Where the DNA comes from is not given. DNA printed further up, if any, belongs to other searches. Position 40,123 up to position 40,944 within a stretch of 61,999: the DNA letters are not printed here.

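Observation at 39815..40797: A Panacea (DUF4065)-like gene translationally coupled to a 3-TM protein, a candidate toxin-antitoxin-like or abortive module carried by a phage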

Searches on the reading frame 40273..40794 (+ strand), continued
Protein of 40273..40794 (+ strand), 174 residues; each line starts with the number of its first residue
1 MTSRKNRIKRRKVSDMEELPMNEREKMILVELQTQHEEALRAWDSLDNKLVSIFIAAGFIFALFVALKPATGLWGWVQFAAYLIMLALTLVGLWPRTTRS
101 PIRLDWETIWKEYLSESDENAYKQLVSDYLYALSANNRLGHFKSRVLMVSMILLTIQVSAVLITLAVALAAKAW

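Call 61: fold_search(model_id=the predicted structure, library=pdb)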
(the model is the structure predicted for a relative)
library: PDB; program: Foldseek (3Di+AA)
matches with E <= 10: 507; with E <= 0.001: 0
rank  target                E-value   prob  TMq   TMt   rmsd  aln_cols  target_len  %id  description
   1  4dcn_C                2.2e-01  0.47  0.31  0.25  14.5       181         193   13  Crystal Structure Analysis of the Arfaptin2 BAR domain in Complex with ARL1 (released 2012-06-13)
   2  3sog                  3.7e-01  0.44  0.37  0.31  17.5       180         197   14  Crystal structure of the BAR domain of human Amphiphysin, isoform 1 (released 2011-07-13)
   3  1i4d_B                4.0e-01  0.54  0.40  0.35  11.3       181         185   14  CRYSTAL STRUCTURE ANALYSIS OF RAC1-GDP COMPLEXED WITH ARFAPTIN (P21) (released 2001-05-16)
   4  1i4t_A                4.2e-01  0.33  0.30  0.26  12.3       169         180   16  CRYSTAL STRUCTURE ANALYSIS OF RAC1-GMPPNP IN COMPLEX WITH ARFAPTIN (released 2001-05-16)
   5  3lg7_C                5.5e-01  0.57  0.34  0.40  10.7       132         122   11  Crystal structure of HIV epitope-scaffold 4E10_S0_1EZ3A_002_C (released 2010-09-22)
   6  6vj5_B                6.1e-01  0.23  0.30  0.27  17.1       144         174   14  Structure of PE25-PPE41(A124L) in complex with EspG5 chaperone from the type VII (ESX-5) secretion system (released 2021-01-27)
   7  4w4k_B                6.1e-01  0.21  0.29  0.27  17.1       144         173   16  Crystal structure of a PE25-PPE41 heterodimer from a type VII secretion system of M. tuberculosis (released 2014-10-01)
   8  1i49_A                6.5e-01  0.25  0.31  0.25  13.4       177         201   14  CRYSTAL STRUCTURE ANALYSIS OF ARFAPTIN (released 2001-05-16)
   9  5j0l_A                6.8e-01  0.63  0.42  0.48   6.1       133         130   10  De novo design of protein homo-oligomers with modular hydrogen bond network-mediated specificity (released 2016-07-06)
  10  8fih_B                7.2e-01  0.21  0.23  0.30   9.9       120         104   13  Multi-state design of two-state switchable hinge proteins (released 2023-08-16)
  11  1s94_B                7.6e-01  0.21  0.23  0.29  11.6       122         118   14  Crystal structure of the Habc domain of neuronal syntaxin from the squid Loligo pealei (released 2004-05-11)
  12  9fqr_Fz               9.0e-01  0.84  0.58  0.37   4.1       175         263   16  96-nm repeat of axonemal doublet microtubules from bovine sperm (released 2025-03-26)
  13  1i4d_A                9.0e-01  0.14  0.27  0.23  11.0       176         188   15  CRYSTAL STRUCTURE ANALYSIS OF RAC1-GDP COMPLEXED WITH ARFAPTIN (P21) (released 2001-05-16)
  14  4kxr_B                9.5e-01  0.16  0.29  0.27  16.9       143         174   16  Structure of the Mycobacterium tuberculosis type VII secretion system chaperone EspG5 in complex with PE25-PPE41 dimer (released 2014-05-28)
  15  8dt0_B                1.1e+00  0.18  0.29  0.31  15.9       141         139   17  Scaffolding protein functional sites using deep learning (released 2022-08-10)
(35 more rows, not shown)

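Call 65: predict_structure(alignment_id=A2)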
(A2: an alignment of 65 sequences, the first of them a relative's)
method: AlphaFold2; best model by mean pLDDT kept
length: 154 residues; sequences in the alignment: 65
mean_pLDDT: 94.7   pTM: 0.84
mean pLDDT of the five models: 94.7, 94.6, 94.3, 93.8, 93.7
residues with pLDDT >= 90: 137; 70-90: 16; 50-70: 1; < 50: 0
segments of 3 or more residues with pLDDT < 50: none
pLDDT, mean of each block of 10 residues (from residue 1): 96 97 97 97 87 85 96 95 96 96 97 96 97 96 92 92
secondary structure, 60 per line:
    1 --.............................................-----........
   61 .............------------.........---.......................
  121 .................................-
elements in order: H3-47 H53-73 H86-94 H98-153

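Call 69: fold_search(model_id=the predicted structure, library=pdb)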
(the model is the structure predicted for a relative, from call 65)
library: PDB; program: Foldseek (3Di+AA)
matches with E <= 10: 281; with E <= 0.001: 0
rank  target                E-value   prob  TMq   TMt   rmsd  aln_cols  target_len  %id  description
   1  8i7r_A4               8.2e-01  0.23  0.31  0.26  16.4       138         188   14  In situ structure of axonemal doublet microtubules in mouse sperm with 48-nm repeat (released 2023-10-11)
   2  6jx6_A                1.0e+00  0.25  0.31  0.31  12.1       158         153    9  Tetrameric form of Smac (released 2019-12-04)
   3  8iyj_U4               1.1e+00  0.21  0.32  0.25  16.4       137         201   10  Cryo-EM structure of the 48-nm repeat doublet microtubule from mouse sperm (released 2023-07-05)
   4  5j0l_A                1.3e+00  0.28  0.35  0.40   9.5       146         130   10  De novo design of protein homo-oligomers with modular hydrogen bond network-mediated specificity (released 2016-07-06)
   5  9cpb_5O               1.3e+00  0.14  0.29  0.17  17.3       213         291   13  Atomic model of bovine Fallopian tube cilia doublet microtubule (48-nm periodicity) (released 2024-10-30)
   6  5xua_C                1.3e+00  0.08  0.19  0.21  22.7       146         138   15  The ligand-free dimer of chemoreceptor MCP2201 ligand binding domain (released 2018-06-27)
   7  9fqr_Fz               1.4e+00  0.23  0.36  0.23  14.1       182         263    9  96-nm repeat of axonemal doublet microtubules from bovine sperm (released 2025-03-26)
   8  8snb_8E               1.4e+00  0.14  0.28  0.25  15.2       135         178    7  atomic model of sea urchin sperm doublet microtubule (48-nm periodicity) (released 2023-06-28)
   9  9qwr_A                1.8e+00  0.44  0.46  0.44  11.8       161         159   17  MIC60 helical bundle dimer (released 2026-02-25)
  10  8r5s_E                1.9e+00  0.30  0.40  0.29  11.2       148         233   17  t113 - De-novo designed soluble homotetramer (released 2024-11-27)
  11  1moj_A                2.0e+00  0.18  0.33  0.29  18.6       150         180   13  Crystal structure of an archaeal dps-homologue from Halobacterium salinarum (released 2004-04-20)
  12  8iyj_A5               2.0e+00  0.08  0.20  0.19  19.1       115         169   15  Cryo-EM structure of the 48-nm repeat doublet microtubule from mouse sperm (released 2023-07-05)
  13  1i4d_B                2.1e+00  0.18  0.38  0.32  10.6       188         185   15  CRYSTAL STRUCTURE ANALYSIS OF RAC1-GDP COMPLEXED WITH ARFAPTIN (P21) (released 2001-05-16)
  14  8i21_A                2.1e+00  0.14  0.31  0.20  29.8       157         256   11  Cryo-EM structure of 6-subunit Smc5/6 arm region (released 2024-06-26)
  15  9lws_B                2.1e+00  0.13  0.30  0.20  28.8       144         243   12  Cryo-EM structure of PI3Kalpha H1047R in complex with compound UCL-TRO-1938 (released 2025-10-15)
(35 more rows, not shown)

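Call 70: fold_search(model_id=the predicted structure, library=viral)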
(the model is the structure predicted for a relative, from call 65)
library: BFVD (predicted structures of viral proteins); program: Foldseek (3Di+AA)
matches with E <= 10: 376; with E <= 0.001: 0
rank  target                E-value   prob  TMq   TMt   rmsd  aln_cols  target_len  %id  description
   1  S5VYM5                1.5e-01  0.95  0.45  0.45   6.1       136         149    9  (no name in the UniProt tables at hand)
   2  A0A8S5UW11            4.4e-01  0.57  0.39  0.10   7.8       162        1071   14  Uncharacterized protein [Siphoviridae sp. ctgaU3]
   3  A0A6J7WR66            5.5e-01  0.33  0.38  0.31  27.7       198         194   12  Uncharacterized protein [uncultured Caudovirales phage]
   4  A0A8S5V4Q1            7.2e-01  0.41  0.36  0.41  12.8       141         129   12  Uncharacterized protein [Siphoviridae sp. ct87j35]
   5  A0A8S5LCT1            7.2e-01  0.25  0.33  0.32  17.1       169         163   11  Uncharacterized protein [Siphoviridae sp. ctMS01]
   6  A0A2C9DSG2            7.6e-01  0.18  0.28  0.13  25.3       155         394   14  Uncharacterized protein [Western grey kangaroopox virus]
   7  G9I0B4                7.6e-01  0.16  0.27  0.09  13.8       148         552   13  Uncharacterized protein [Helicoverpa zea nudivirus 2]
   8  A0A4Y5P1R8            8.0e-01  0.28  0.36  0.06  31.7       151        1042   14  Putative EPS-depolymerase [Pantoea phage vB_PagS_AAS21]
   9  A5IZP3                8.4e-01  0.16  0.27  0.07  10.9       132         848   14  Desmoplakin [Spodoptera litura granulovirus]
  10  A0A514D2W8            9.4e-01  0.08  0.18  0.18  16.1       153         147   14  (no name in the UniProt tables at hand)
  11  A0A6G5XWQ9            1.1e+00  0.33  0.37  0.33  10.3       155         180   13  (no name in the UniProt tables at hand)
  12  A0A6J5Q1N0            1.1e+00  0.28  0.37  0.23  28.9       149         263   19  Uncharacterized protein [uncultured Caudovirales phage]
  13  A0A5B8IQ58            1.1e+00  0.16  0.27  0.29  24.1       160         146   12  Uncharacterized protein [Mimiviridae sp. ChoanoV1]
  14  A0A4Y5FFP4            1.2e+00  0.15  0.28  0.09  18.2       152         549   12  Baseplate J-like protein [Lactobacillus phage SAC12B]
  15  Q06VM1                1.2e+00  0.23  0.36  0.28  10.4       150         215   15  (no name in the UniProt tables at hand)
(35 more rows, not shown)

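Call 71: find_related_loci(query=A1, collection=metagenome_contigs, flank=3000)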
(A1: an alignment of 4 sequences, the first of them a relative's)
Query A1 (154 aa) in metagenome_contigs; peptide patterns used: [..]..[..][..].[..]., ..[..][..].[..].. (x = any residue, [..] = any of these).
599 stretches matched a pattern, but none encodes a relative of the query by tblastn (E <= 1e-3).

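Call 72: find_related_loci(query=P0001, collection=metagenome_contigs, flank=3000)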
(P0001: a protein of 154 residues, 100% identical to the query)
Query P0001 (154 aa) in metagenome_contigs; peptide patterns used: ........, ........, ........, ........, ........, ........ (x = any residue, [..] = any of these).
422 stretches matched a pattern, but none encodes a relative of the query by tblastn (E <= 1e-3).

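Call 73: find_encoding_contigs(protein=P0165, flank=3500, max_places=2)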
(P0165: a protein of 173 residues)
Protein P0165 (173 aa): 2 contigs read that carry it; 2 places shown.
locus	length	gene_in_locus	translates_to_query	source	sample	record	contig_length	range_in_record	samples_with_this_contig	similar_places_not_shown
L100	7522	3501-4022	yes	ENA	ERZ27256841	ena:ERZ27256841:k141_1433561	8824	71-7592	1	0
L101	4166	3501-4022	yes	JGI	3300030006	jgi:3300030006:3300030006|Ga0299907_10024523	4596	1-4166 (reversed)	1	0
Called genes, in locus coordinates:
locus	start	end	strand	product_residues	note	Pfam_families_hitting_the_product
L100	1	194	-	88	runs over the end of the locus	?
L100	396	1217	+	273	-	PF01555:N6_N4_Mtase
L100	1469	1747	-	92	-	-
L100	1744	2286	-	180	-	PF06114:Peptidase_M78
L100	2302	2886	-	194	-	-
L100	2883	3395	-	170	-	PF08281:Sigma70_r4_2, PF04545:Sigma70_r4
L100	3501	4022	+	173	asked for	PF18967:PycTM (weak)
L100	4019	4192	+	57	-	-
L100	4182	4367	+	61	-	-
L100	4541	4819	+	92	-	-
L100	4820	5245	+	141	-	PF01850:PIN (faint), PF13470:PIN_3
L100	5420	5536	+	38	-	-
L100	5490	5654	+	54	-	-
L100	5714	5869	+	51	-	-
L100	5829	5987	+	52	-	-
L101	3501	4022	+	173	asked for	PF18967:PycTM (weak)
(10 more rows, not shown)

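Call 74: find_encoding_contigs(protein=P0160, flank=3500, max_places=2)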
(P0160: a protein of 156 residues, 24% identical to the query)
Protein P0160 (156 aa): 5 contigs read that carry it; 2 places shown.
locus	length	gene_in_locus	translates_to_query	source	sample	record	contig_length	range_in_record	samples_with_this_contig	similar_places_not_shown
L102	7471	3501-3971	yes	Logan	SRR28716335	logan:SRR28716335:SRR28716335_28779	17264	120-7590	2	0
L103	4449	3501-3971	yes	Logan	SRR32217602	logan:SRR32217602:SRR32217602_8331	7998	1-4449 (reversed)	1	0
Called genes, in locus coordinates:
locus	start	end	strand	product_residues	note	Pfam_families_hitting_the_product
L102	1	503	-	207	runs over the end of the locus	?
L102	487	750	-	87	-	-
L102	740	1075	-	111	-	-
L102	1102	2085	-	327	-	PF02195:ParB_N (weak), PF17762:HTH_ParB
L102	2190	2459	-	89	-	-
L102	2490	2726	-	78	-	-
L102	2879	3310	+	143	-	PF13560:HTH_31, PF13443:HTH_26 (weak), PF01381:HTH_3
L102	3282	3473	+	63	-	-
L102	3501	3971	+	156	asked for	-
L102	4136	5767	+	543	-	PF01555:N6_N4_Mtase, PF04471:Mrr_cat, PF22722:NA-iREase1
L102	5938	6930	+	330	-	PF00589:Phage_integrase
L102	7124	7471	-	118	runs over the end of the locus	-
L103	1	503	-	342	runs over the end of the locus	-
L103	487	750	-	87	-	-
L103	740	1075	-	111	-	-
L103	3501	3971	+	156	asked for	-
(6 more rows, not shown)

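Call 82: search_solved_structures(query=A2, max_evalue=1)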
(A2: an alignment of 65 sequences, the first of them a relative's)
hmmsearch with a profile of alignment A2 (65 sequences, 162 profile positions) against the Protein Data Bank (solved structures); distinct sequences matched with E-value up to 1: 6.
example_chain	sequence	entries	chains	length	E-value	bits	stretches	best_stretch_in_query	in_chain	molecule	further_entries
6ytv_A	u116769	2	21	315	0.0067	19.4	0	83-128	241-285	Calcium homeostasis modulator protein 6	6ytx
6wb9_6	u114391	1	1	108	0.064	16.2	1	19-80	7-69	ER membrane protein complex subunit 6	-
7kra_F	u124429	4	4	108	0.064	16.2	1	19-80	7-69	ER membrane protein complex subunit 6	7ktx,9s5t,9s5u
5tgw_A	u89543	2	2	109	0.081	15.9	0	105-139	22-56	PS1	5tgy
6z35_A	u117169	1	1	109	0.14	15.1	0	105-139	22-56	Maquette 2-1ip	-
6g2j_K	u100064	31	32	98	0.55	13.2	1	35-91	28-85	NADH-ubiquinone oxidoreductase chain 4L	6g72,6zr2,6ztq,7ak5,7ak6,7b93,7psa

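Call 83: search_protein_families(library=padloc, proteins=[L011:3120-3965:+, L017:3093-3791:+, L017:3788-3982:+, L102:3282-3473:+, L011:4631-6265:+, L017:6265-6774:+, L017:6771-7952:+, P0156, P0159], max_evalue=0.001)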
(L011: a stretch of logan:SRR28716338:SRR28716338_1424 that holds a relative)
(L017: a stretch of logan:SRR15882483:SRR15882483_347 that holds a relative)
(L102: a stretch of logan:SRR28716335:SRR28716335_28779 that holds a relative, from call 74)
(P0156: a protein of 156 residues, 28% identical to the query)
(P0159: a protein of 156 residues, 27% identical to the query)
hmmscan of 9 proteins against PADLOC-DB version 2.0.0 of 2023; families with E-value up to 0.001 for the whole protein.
L011:3120-3965:+ (281 aa): 3 families
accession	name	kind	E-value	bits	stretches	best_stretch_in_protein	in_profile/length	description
PDLC04508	PDC-M19B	-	1.4e-54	183.4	1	7-273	3-264/269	-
PDLC04506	PDC-M19B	-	1.2e-30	104.7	1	8-153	10-163/236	-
PDLC04507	PDC-M19B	-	2.6e-19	67.7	1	7-274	5-244/252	-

L017:3093-3791:+ (232 aa): 0 families

L017:3788-3982:+ (64 aa): 0 families

L102:3282-3473:+ (63 aa): 0 families

L011:4631-6265:+ (544 aa): 70 families (the best 25 are shown)
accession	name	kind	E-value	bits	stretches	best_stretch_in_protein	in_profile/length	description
PDLC03354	MTase_II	-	1.9e-60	203.1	1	99-373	126-396/425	Type II methyltransferase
PDLC03339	MTase_II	-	2.3e-58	195.8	3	249-361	165-273/399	Type II methyltransferase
PDLC03644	MTase_III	-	1.9e-44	150.3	1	101-360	108-394/542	Type III methyltransferase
PDLC03300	MTase_II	-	5.2e-44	148.5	2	274-363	192-280/302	Type II methyltransferase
PDLC03299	MTase_II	-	2.1e-40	137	3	276-360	175-258/296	Type II methyltransferase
PDLC03638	MTase_III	-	4.9e-40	135.6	1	101-361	430-679/816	Type III methyltransferase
PDLC03636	MTase_III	-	8.5e-39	131.8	2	102-217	96-210/575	Type III methyltransferase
PDLC03371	MTase_II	-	6.9e-37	125.4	1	2-360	9-253/260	Type II methyltransferase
PDLC03633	MTase_III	-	2.7e-33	113.6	2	296-403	290-389/616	Type III methyltransferase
PDLC03634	MTase_III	-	6.6e-32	109.2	1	2-340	93-431/621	Type III methyltransferase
PDLC03635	MTase_III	-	4.6e-29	99.6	2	270-346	482-559/708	Type III methyltransferase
PDLC03216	MTase_II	-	1.5e-27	94.5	1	298-361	194-257/364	Type II methyltransferase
PDLC03738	oMTase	-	5e-26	89.3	1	298-358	204-264/376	orphan methyltransferase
PDLC03320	MTase_II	-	2.7e-25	87.1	2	280-361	196-276/289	Type II methyltransferase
PDLC03637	MTase_III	-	6.7e-25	85.7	1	100-339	184-439/513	Type III methyltransferase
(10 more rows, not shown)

L017:6265-6774:+ (169 aa): 25 families
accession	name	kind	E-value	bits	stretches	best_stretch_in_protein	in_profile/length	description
PDLC04290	PDC-M02A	-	9.2e-54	179.7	1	3-167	2-166/170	-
PDLC04297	PDC-M02A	-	2.7e-42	142.4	1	4-167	2-162/165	-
PDLC04278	PDC-M02A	-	2.4e-38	129.8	1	1-166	1-163/167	-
PDLC04291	PDC-M02A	-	1.9e-33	113.9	1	4-166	11-172/176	-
PDLC04276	PDC-M02A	-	6e-31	105.5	1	6-167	22-181/184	-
PDLC04282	PDC-M02A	-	8.7e-29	98.4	1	2-167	15-178/182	-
PDLC04277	PDC-M02A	-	1.8e-27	94.4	1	5-165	5-164/169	-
PDLC04287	PDC-M02A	-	2.7e-26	90.4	1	3-167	4-172/182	-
PDLC04292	PDC-M02A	-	2.4e-25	87.4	1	12-166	10-165/169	-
PDLC04273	PDC-M02A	-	3.1e-22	77.5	1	4-163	5-162/172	-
PDLC04274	PDC-M02A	-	2.9e-20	70.6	1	5-165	25-181/186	-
PDLC04286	PDC-M02A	-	3.3e-20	70.8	1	6-165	7-156/167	-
PDLC04284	PDC-M02A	-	5.2e-20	69.8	1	18-163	34-179/188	-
PDLC04280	PDC-M02A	-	6e-20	69.7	1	7-166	19-177/182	-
PDLC04288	PDC-M02A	-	2.8e-18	64.5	1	3-158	42-207/222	-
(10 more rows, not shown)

L017:6771-7952:+ (393 aa): 27 families (the best 25 are shown)
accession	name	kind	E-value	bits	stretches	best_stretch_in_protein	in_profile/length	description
PDLC04333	PDC-M02B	-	2.5e-80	268.1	1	12-391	10-376/379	-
PDLC04301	PDC-M02B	-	6.3e-62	207.8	1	14-392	10-377/378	-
PDLC04298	PDC-M02B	-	5e-46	155.3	1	13-392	12-374/380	-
PDLC04328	PDC-M02B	-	8.4e-36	121.8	1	12-389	11-374/381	-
PDLC04318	PDC-M02B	-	1.9e-35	120.6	1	13-392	8-389/390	-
PDLC04304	PDC-M02B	-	7.8e-34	115.3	1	19-392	18-380/383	-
PDLC04335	PDC-M02B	-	7.4e-31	105.3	1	19-387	10-356/364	-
PDLC04308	PDC-M02B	-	2.6e-28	96.8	1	20-386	21-375/391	-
PDLC04336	PDC-M02B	-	1.3e-25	88.4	1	18-300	17-284/412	-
PDLC04311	PDC-M02B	-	6.2e-25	85.9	1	18-391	11-372/384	-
PDLC04329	PDC-M02B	-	1.5e-22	77.8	1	20-392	12-374/377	-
PDLC04317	PDC-M02B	-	6.5e-22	75.9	1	19-392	19-368/396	-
PDLC04319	PDC-M02B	-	7.7e-21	72.5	1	22-392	19-373/373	-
PDLC04303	PDC-M02B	-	1.8e-20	71.3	1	19-391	18-382/383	-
PDLC04323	PDC-M02B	-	4.7e-20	69.6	1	20-392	18-372/374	-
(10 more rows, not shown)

P0156 (156 aa): 2 families
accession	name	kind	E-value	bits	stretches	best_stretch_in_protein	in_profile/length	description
PDLC02364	PycTM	-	4.8e-06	25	1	14-154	8-151/160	-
PDLC02363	PycTM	-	1e-05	23.4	1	27-155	21-152/154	-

P0159 (156 aa): 0 families

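Call 101: search_protein_families(library=ncbifam, proteins=[P0156, P0159, P0065, P0165], max_evalue=0.01)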
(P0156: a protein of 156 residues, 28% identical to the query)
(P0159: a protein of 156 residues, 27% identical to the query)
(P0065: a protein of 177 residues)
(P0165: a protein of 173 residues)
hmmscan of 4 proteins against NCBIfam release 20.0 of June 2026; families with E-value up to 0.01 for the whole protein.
P0156 (156 aa): 0 families

P0159 (156 aa): 0 families

P0065 (177 aa): 0 families

P0165 (173 aa): 0 families

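Call 103: find_related_loci(query=A6, collection=viral_contigs, flank=3500)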
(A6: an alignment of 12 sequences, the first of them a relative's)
Query A6 (156 aa) in viral_contigs; peptide patterns used: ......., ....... (x = any residue, [..] = any of these).
122 stretches matched a pattern, but none encodes a relative of the query by tblastn (E <= 1e-3).

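Call 106: search_dna_similar(query=P0001, collection=phages, mode=protein, max_evalue=0.01)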
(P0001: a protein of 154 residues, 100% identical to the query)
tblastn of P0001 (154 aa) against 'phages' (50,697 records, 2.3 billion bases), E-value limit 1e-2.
No match.

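Call 107: search_dna_similar(query=P0156, collection=phages, mode=protein, max_evalue=0.01)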
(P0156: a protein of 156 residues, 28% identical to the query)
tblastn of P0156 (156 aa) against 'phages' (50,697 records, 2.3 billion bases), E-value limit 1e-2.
No match.
